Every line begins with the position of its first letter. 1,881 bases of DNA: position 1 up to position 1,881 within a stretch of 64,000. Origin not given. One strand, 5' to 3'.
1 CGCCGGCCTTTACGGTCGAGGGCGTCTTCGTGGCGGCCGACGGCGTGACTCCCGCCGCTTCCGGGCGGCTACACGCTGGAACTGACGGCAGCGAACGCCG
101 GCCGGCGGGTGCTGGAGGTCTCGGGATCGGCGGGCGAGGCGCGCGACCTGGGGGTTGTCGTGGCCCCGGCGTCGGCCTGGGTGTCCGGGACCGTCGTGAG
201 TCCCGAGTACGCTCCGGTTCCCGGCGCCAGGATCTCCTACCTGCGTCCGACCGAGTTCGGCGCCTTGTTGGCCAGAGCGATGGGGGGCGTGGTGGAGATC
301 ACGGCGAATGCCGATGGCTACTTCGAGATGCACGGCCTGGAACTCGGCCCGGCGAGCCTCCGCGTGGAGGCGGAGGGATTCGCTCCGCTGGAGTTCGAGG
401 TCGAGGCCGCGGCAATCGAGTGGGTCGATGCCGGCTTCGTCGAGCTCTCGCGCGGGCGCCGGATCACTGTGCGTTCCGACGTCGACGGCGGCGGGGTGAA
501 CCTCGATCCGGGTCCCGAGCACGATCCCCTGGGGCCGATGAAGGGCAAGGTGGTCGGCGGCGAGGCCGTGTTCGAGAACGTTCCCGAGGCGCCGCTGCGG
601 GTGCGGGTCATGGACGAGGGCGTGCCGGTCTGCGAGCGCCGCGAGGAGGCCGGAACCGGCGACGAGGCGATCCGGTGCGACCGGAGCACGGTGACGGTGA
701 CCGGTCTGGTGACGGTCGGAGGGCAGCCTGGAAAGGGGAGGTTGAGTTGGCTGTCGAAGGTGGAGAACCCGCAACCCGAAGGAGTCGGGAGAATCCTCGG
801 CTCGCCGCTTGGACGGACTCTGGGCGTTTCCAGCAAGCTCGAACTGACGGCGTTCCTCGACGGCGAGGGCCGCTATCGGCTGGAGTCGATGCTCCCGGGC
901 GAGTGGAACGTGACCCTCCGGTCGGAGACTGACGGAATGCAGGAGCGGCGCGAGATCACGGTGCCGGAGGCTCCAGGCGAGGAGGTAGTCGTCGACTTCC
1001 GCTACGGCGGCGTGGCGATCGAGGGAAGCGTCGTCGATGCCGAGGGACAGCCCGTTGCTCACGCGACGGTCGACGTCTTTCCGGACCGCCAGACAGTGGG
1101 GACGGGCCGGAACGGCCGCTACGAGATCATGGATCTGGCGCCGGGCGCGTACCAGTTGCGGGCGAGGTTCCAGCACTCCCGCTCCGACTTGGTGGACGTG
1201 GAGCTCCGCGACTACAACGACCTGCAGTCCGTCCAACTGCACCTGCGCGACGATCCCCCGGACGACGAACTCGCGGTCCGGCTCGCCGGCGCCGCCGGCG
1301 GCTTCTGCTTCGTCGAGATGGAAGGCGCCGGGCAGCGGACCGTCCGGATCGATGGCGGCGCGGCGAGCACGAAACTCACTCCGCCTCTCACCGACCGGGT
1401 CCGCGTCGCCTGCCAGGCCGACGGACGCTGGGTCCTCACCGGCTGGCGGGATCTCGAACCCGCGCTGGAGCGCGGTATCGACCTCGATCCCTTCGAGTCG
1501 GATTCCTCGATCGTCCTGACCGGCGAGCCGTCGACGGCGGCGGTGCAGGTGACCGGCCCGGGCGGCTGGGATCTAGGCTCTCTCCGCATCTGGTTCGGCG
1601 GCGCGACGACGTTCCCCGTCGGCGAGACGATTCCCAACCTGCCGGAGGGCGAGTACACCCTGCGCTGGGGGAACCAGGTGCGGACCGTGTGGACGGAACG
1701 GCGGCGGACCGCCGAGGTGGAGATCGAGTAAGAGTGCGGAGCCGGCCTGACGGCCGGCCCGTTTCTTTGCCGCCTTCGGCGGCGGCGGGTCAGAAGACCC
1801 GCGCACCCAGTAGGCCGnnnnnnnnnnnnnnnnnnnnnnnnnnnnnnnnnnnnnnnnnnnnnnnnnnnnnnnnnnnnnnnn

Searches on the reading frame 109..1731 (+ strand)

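Call 3: search_protein_families(library=pfam, proteins=[window:109-1731:+], max_evalue=0.01)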
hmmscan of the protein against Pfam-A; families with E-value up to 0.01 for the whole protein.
window:109-1731:+ (540 aa): 5 families
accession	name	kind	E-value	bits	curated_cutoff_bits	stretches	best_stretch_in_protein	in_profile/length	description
PF13620.12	CarboxypepD_reg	-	4.5e-30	104.3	32.3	2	304-366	2-69/82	Carboxypeptidase regulatory-like domain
PF13715.12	CarbopepD_reg_2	-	2e-13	50.6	32.2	2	304-366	1-64/88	CarboxypepD_reg-like domain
PF00775.27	Dioxygenase_C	-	0.0003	20.7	27.3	0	303-324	31-52/182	Dioxygenase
PF25020.1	TTR_TEN1-4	-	0.00039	20.7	27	0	23-69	7-52/86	Teneurin TTR-like domain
PF17210.9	SdrD_B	-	0.00069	20.2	29.7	0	315-352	23-64/112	SdrD B-like domain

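Call 4: search_protein_families(library=ncbifam, proteins=[window:109-1731:+], max_evalue=0.01)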
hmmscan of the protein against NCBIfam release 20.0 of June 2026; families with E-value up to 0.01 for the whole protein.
window:109-1731:+ (540 aa): 2 families
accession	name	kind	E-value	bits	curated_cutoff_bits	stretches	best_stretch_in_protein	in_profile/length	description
NF052345.1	S_layer_anammox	exception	0.00054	17.4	1400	1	301-353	1312-1366/1596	Kustd1514 family S-layer glycoprotein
TIGR02439.1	catechol_proteo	equivalog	0.0046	16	392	0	302-354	129-175/285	catechol 1,2-dioxygenase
